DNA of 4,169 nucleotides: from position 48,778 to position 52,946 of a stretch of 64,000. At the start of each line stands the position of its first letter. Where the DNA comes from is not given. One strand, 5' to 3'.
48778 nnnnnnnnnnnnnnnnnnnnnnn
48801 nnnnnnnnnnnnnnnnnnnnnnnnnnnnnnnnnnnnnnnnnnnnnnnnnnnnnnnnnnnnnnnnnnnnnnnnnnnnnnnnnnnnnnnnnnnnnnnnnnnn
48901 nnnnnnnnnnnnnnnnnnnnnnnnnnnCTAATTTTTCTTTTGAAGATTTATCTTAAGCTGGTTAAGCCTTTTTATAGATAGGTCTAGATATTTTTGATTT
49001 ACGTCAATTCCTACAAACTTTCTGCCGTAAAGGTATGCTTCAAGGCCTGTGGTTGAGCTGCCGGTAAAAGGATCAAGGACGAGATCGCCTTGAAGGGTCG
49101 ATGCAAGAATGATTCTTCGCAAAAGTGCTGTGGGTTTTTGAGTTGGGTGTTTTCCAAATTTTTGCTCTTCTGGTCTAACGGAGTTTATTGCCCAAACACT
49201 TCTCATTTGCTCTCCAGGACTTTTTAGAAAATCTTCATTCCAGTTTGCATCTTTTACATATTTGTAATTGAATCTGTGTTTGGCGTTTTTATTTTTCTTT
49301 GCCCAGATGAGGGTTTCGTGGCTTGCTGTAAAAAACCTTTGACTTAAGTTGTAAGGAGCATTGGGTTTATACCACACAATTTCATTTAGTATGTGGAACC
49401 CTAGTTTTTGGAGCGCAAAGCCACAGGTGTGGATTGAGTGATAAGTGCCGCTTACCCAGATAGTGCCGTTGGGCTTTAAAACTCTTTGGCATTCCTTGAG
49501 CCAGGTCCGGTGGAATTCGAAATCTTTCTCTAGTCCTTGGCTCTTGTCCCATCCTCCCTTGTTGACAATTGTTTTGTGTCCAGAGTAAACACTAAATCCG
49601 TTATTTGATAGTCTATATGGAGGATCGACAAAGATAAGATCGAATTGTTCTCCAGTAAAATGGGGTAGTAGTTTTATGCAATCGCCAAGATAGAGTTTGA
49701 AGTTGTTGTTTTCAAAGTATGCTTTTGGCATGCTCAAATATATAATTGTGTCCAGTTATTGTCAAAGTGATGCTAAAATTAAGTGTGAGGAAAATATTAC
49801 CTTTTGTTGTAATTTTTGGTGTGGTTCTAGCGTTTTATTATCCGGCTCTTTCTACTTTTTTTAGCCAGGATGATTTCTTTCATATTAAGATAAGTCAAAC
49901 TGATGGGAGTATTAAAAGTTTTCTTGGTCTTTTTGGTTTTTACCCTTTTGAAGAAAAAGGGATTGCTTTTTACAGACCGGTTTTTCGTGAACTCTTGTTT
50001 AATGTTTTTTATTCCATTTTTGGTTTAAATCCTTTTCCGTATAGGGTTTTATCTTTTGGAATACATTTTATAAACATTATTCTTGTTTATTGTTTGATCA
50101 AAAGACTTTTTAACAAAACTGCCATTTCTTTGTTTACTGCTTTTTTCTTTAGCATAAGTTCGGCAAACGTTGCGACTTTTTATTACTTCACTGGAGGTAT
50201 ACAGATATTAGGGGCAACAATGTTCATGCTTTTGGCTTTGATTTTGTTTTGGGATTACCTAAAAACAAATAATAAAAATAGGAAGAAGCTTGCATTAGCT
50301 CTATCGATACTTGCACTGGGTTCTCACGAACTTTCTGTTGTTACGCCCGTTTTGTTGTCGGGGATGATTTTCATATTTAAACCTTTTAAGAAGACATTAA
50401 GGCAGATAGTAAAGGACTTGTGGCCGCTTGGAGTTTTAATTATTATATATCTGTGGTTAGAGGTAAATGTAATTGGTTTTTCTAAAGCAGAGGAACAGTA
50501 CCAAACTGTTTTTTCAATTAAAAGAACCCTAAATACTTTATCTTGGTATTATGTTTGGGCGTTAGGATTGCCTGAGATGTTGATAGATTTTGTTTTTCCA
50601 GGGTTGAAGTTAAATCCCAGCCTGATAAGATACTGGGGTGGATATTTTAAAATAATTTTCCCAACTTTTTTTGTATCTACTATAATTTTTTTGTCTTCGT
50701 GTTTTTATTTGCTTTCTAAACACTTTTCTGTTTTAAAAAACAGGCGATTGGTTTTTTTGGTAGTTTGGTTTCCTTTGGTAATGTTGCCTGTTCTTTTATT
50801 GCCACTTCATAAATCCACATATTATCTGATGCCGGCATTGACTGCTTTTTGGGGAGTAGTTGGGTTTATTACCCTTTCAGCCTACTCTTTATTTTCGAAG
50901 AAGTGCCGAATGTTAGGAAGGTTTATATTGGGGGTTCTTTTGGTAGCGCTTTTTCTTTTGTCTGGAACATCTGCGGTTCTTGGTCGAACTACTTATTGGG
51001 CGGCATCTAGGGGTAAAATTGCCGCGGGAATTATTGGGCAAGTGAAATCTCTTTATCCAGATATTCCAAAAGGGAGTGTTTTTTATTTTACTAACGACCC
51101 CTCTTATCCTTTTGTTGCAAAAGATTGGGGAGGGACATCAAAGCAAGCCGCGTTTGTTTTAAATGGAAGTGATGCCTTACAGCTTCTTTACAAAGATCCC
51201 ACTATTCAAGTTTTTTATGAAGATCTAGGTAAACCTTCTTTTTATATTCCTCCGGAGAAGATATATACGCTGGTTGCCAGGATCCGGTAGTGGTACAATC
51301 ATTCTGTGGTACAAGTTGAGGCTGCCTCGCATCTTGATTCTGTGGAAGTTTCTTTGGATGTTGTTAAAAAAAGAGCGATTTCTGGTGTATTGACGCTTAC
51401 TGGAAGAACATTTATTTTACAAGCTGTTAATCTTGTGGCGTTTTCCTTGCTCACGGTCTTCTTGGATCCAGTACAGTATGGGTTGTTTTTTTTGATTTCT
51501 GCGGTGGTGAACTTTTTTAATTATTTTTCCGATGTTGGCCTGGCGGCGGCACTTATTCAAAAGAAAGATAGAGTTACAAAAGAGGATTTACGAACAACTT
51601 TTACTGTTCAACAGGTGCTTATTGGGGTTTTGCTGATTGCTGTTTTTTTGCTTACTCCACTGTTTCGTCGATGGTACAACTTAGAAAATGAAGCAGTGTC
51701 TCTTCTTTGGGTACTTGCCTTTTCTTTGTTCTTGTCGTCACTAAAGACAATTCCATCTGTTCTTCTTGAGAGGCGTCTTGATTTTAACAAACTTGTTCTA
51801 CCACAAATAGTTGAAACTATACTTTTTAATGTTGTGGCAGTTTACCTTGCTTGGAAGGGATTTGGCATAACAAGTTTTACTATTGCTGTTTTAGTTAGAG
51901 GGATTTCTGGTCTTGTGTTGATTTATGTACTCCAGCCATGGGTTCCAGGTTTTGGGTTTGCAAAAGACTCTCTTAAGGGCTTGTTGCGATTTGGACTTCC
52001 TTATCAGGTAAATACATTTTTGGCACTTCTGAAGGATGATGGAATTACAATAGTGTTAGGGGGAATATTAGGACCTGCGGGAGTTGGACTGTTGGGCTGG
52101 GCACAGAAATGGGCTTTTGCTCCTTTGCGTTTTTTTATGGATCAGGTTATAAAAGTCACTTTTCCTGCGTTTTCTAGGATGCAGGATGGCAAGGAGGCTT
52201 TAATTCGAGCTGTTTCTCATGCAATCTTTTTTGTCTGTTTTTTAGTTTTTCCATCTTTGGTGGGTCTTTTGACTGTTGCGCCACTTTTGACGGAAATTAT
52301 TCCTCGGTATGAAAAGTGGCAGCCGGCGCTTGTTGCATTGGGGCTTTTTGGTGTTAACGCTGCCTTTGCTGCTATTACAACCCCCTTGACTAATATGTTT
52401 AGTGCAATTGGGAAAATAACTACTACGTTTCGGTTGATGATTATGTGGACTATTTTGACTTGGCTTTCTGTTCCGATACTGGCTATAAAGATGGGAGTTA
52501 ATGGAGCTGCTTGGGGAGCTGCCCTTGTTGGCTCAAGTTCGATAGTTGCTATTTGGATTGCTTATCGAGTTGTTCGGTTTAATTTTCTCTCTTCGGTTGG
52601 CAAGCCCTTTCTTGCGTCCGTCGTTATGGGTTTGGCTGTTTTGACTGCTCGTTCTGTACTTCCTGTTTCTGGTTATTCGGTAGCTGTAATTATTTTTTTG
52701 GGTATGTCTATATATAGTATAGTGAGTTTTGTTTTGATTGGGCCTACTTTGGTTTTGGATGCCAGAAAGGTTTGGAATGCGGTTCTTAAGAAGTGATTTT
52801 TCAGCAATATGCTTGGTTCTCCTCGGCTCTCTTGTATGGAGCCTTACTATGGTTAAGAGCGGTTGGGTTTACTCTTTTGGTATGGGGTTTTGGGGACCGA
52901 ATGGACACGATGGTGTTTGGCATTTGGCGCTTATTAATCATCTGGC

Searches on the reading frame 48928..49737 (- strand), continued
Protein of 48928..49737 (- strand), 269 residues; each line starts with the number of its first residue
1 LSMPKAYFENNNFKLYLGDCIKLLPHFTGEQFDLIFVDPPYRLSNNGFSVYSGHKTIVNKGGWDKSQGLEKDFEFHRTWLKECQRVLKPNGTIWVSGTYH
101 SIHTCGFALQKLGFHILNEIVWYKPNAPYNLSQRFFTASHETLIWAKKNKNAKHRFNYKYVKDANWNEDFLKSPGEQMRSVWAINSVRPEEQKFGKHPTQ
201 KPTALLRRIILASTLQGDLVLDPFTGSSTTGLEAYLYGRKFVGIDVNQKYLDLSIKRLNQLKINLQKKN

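Call 69: search_protein_families(library=padloc, proteins=[L094:3012-3578:+, L100:2085-2606:+, L121:6780-7313:+, L108:3232-3996:+, L126:6785-7564:+, L107:6797-7357:+, L117:736-1578:+, L120:1365-1841:+, L115:6797-7327:+, L098:6812-7378:+], max_evalue=0.001)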
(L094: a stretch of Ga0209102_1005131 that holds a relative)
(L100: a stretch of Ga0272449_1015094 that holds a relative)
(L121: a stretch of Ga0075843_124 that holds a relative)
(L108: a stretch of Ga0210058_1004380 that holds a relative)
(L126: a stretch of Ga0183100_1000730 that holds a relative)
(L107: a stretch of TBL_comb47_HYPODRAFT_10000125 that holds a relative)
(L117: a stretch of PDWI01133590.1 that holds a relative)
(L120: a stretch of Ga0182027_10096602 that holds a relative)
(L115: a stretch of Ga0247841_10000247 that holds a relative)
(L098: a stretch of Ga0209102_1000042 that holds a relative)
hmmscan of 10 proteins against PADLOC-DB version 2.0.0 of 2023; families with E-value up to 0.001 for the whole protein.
L094:3012-3578:+ (188 aa): 0 families

L100:2085-2606:+ (173 aa): 0 families

L121:6780-7313:+ (177 aa): 0 families

L108:3232-3996:+ (254 aa): 1 family
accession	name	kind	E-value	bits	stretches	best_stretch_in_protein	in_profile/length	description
PDLC03513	REase_II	-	2.2e-32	111.1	1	3-253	7-248/426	Type II restriction enzyme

L126:6785-7564:+ (259 aa): 1 family
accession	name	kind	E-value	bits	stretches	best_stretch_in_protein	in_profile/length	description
PDLC03513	REase_II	-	2.7e-33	114.1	1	8-258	7-248/426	Type II restriction enzyme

L107:6797-7357:+ (186 aa): 0 families

L117:736-1578:+ (280 aa): 2 families
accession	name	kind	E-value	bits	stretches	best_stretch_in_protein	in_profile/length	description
PDLC03548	REase_II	-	1.2e-94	314.9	1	2-279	4-285/290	Type II restriction enzyme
PDLC03569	REase_II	-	5.6e-31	106.3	1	100-278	19-200/205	Type II restriction enzyme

L120:1365-1841:+ (158 aa): 1 family
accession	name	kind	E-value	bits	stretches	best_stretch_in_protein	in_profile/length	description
PDLC03553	REase_II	-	3.6e-08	30.6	1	13-121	35-147/527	Type II restriction enzyme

L115:6797-7327:+ (176 aa): 0 families

L098:6812-7378:+ (188 aa): 0 families

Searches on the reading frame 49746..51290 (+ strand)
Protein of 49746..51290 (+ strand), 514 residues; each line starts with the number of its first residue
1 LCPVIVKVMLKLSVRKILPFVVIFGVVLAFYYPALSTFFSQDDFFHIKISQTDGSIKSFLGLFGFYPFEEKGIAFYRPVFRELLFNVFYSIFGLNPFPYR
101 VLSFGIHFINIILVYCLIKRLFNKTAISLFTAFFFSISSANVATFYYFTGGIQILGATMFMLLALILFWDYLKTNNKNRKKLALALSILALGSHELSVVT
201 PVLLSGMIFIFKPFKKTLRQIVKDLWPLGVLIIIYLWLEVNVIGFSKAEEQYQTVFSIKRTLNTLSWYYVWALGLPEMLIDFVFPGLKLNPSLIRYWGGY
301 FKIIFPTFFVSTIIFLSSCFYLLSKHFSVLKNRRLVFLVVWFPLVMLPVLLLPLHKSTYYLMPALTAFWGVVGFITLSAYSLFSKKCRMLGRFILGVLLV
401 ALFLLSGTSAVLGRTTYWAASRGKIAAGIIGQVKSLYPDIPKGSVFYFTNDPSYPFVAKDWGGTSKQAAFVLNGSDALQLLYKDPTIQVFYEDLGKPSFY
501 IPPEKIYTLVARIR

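Call 3: search_protein_families(library=pfam, proteins=[window:49746-51290:+], max_evalue=0.01)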
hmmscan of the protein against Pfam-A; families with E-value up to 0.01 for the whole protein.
window:49746-51290:+ (514 aa): 1 family
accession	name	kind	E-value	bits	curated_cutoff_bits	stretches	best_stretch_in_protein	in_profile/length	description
PF13231.12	PMT_2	-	1.9e-06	28.6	26.1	1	78-235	3-155/160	Dolichyl-phosphate-mannose-protein mannosyltransferase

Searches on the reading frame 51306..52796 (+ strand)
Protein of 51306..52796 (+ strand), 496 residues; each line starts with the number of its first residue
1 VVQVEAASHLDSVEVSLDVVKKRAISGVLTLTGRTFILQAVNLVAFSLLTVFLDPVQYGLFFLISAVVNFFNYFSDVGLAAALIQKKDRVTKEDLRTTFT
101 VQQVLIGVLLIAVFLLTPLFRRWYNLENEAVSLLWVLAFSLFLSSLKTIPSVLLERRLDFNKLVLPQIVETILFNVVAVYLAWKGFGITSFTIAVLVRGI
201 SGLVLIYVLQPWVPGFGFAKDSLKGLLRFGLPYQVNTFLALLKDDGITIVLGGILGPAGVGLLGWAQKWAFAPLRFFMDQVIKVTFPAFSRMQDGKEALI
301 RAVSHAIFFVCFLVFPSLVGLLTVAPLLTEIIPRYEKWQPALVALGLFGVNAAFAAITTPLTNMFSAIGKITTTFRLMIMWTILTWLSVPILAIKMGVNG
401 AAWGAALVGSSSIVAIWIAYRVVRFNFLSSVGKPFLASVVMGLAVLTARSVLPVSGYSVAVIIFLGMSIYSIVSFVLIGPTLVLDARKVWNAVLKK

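Call 3: search_protein_families(library=pfam, proteins=[window:51306-52796:+], max_evalue=0.01)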
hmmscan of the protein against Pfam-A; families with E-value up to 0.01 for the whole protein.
window:51306-52796:+ (496 aa): 2 families
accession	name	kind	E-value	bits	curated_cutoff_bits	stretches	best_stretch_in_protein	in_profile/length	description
PF13440.11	Polysacc_synt_3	-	7.8e-51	173.5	23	1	49-332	2-283/293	Polysaccharide biosynthesis protein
PF01943.22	Polysacc_synt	-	2.4e-24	86.7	28.2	1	27-293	4-274/274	Polysaccharide biosynthesis protein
